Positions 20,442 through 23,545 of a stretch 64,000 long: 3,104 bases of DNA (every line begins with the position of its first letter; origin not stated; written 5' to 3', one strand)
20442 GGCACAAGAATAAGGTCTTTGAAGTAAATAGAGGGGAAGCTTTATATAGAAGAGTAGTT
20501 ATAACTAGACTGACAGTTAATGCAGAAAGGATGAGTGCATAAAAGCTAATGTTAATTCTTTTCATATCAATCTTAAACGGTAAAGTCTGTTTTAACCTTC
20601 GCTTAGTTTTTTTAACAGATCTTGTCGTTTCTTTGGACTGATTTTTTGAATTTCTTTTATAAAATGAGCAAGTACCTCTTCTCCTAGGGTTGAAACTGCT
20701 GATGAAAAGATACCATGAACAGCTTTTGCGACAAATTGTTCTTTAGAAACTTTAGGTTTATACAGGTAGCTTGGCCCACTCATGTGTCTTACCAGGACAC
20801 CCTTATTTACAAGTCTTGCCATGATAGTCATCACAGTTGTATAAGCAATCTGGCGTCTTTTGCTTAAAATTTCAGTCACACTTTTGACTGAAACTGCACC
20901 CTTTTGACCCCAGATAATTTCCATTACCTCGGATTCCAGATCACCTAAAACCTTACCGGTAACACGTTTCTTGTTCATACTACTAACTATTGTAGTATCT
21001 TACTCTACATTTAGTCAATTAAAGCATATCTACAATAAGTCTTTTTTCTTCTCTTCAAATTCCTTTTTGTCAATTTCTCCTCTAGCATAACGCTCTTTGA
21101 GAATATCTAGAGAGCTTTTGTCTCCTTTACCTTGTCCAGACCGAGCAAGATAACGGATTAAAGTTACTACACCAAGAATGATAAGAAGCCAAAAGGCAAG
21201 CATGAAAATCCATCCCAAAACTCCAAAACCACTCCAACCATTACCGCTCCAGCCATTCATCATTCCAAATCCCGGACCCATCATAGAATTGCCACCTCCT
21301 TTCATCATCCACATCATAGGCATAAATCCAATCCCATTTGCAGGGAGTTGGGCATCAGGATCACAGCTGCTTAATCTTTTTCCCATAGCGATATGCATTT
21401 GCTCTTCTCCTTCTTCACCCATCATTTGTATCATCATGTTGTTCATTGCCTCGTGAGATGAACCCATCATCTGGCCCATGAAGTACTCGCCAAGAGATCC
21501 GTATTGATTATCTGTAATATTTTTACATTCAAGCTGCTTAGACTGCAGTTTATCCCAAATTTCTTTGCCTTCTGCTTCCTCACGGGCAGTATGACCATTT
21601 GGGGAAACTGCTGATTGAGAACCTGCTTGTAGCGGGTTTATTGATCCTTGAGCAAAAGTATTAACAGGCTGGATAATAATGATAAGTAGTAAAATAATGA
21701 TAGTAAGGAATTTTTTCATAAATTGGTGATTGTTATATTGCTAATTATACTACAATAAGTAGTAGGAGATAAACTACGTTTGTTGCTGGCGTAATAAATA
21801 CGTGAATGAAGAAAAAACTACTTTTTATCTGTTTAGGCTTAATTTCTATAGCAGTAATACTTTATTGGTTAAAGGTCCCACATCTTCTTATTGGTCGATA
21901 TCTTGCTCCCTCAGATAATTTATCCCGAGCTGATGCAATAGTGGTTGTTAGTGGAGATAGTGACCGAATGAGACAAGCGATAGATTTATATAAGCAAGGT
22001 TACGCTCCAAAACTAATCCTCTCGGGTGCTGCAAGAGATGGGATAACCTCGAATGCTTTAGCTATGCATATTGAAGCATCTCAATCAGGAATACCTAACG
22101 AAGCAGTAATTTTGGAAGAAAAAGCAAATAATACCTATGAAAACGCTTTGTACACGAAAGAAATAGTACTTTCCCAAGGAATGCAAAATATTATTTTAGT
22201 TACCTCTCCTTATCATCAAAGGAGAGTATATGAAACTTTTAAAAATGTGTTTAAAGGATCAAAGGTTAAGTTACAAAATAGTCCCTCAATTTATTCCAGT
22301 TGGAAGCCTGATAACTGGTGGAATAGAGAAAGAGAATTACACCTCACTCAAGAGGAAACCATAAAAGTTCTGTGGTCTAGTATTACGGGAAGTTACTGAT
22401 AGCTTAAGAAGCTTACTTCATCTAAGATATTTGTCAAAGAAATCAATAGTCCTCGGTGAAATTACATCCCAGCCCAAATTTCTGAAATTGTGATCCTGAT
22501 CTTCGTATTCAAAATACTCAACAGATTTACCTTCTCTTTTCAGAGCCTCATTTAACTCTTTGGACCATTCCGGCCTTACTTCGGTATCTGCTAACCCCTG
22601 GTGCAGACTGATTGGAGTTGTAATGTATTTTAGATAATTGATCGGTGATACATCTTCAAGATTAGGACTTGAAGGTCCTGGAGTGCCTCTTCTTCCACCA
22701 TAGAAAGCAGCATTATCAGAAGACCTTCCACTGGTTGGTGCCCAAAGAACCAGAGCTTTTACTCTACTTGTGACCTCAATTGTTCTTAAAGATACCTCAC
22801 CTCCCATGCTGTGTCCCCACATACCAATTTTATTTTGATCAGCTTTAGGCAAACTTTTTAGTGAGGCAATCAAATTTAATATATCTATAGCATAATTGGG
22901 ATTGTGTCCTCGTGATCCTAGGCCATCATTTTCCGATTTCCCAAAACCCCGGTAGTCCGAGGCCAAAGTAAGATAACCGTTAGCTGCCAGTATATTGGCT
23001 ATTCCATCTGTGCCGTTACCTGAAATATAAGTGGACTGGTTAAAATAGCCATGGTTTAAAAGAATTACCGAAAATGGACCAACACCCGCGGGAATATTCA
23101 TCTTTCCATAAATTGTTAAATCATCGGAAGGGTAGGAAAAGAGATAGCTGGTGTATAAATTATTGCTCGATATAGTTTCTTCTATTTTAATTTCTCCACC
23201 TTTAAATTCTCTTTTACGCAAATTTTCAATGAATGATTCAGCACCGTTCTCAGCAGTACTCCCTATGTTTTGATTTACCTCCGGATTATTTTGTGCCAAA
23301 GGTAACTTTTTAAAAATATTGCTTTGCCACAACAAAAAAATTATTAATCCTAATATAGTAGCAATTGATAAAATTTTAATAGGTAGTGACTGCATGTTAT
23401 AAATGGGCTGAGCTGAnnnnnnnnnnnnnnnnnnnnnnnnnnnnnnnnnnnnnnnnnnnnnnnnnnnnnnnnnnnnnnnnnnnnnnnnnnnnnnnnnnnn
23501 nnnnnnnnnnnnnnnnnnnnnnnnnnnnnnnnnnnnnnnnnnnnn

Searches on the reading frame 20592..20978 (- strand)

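Call 15: search_protein_families(library=pfam, proteins=[window:20592-20978:-], max_evalue=0.01)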
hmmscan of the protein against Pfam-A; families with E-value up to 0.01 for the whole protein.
window:20592-20978:- (128 aa): 1 family
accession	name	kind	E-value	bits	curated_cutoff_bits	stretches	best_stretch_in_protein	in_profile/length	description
PF03965.22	Penicillinase_R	-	3.2e-29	102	22.6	1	11-126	1-114/115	Penicillinase repressor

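Call 46: search_protein_families(library=ncbifam, proteins=[window:20592-20978:-], max_evalue=0.00001)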
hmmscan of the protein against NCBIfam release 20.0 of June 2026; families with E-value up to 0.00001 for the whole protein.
window:20592-20978:- (128 aa): 4 families
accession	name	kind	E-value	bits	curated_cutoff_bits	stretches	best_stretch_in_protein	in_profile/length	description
TIGR02698.1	CopY_TcrY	equivalog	6.2e-19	68.5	121.95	1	13-125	4-114/130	CopY/TcrY family copper transport repressor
NF000186.1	BlaI_of_MRSA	exception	1.8e-07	31.2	250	1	15-88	12-84/126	penicillinase repressor BlaI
NF000244.1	MecI_of_mecC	exception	1.8e-06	27.9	250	1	14-103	11-98/125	mecC-type methicillin resistance repressor MecI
NF000243.1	MecI_of_mecA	exception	5.5e-06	26.6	250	0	14-93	11-97/123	mecA-type methicillin resistance repressor MecI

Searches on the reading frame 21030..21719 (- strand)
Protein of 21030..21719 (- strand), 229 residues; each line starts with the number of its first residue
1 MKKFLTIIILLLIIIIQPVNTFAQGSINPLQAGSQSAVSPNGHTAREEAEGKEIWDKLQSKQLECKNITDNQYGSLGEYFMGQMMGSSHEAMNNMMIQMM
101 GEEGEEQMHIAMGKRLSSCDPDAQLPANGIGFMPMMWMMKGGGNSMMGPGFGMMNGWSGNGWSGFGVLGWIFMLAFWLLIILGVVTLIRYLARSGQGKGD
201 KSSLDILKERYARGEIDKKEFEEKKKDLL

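Call 15: search_protein_families(library=pfam, proteins=[window:21030-21719:-], max_evalue=0.01)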
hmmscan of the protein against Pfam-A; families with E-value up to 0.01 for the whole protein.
window:21030-21719:- (229 aa): 2 families
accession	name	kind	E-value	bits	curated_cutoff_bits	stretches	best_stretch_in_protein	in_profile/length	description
PF09851.14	SHOCT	-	2e-09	37.3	27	1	204-229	3-28/28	Short C-terminal domain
PF05120.17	GvpG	-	0.007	17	30.6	0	204-229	37-62/67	Gas vesicle protein G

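Call 46: search_protein_families(library=ncbifam, proteins=[window:21030-21719:-], max_evalue=0.00001)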
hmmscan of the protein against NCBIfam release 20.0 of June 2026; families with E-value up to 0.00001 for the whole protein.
window:21030-21719:- (229 aa): 0 families

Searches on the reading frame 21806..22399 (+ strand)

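Call 15: search_protein_families(library=pfam, proteins=[window:21806-22399:+], max_evalue=0.01)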
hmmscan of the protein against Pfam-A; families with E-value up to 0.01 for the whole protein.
window:21806-22399:+ (197 aa): 1 family
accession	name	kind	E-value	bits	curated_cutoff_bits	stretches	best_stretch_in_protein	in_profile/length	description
PF02698.23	DUF218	-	3.4e-25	88.9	27.6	1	43-168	1-113/133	DUF218 domain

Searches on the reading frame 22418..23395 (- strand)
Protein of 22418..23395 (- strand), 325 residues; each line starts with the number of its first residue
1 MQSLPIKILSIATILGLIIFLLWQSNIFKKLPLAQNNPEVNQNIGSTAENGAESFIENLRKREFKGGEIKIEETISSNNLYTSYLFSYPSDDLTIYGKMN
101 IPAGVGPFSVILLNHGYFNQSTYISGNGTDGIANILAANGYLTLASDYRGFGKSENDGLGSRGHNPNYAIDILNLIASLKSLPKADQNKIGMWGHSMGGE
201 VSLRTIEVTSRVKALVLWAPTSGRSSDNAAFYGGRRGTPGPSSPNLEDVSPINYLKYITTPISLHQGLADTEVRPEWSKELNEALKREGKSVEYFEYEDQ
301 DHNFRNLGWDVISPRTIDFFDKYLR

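Call 87: search_protein_families(library=pfam, proteins=[window:22418-23395:-], max_evalue=0.00001)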
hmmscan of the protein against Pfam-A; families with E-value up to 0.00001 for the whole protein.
window:22418-23395:- (325 aa): 7 families
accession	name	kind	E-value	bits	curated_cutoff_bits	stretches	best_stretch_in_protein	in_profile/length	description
PF12146.15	Hydrolase_4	-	6.6e-17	62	27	1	109-222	5-111/239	Serine aminopeptidase, S33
PF00326.27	Peptidase_S9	-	1.7e-13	51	22.6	1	133-307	7-192/213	Prolyl oligopeptidase family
PF00561.26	Abhydrolase_1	-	1.7e-11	44.7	25.8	1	110-309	2-197/245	alpha/beta hydrolase fold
PF01738.24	DLH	-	7.8e-11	42.4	21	1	132-306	33-190/217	Dienelactone hydrolase family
PF02129.25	Peptidase_S15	-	4.4e-08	33.6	23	1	101-234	11-141/262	X-Pro dipeptidyl-peptidase (S15 family)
PF12697.13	Abhydrolase_6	-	2.1e-06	29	26.3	1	134-240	19-113/217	Alpha/beta hydrolase family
PF12740.14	PETase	-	6.1e-06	26.3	28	0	108-222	54-159/263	PET hydrolase-like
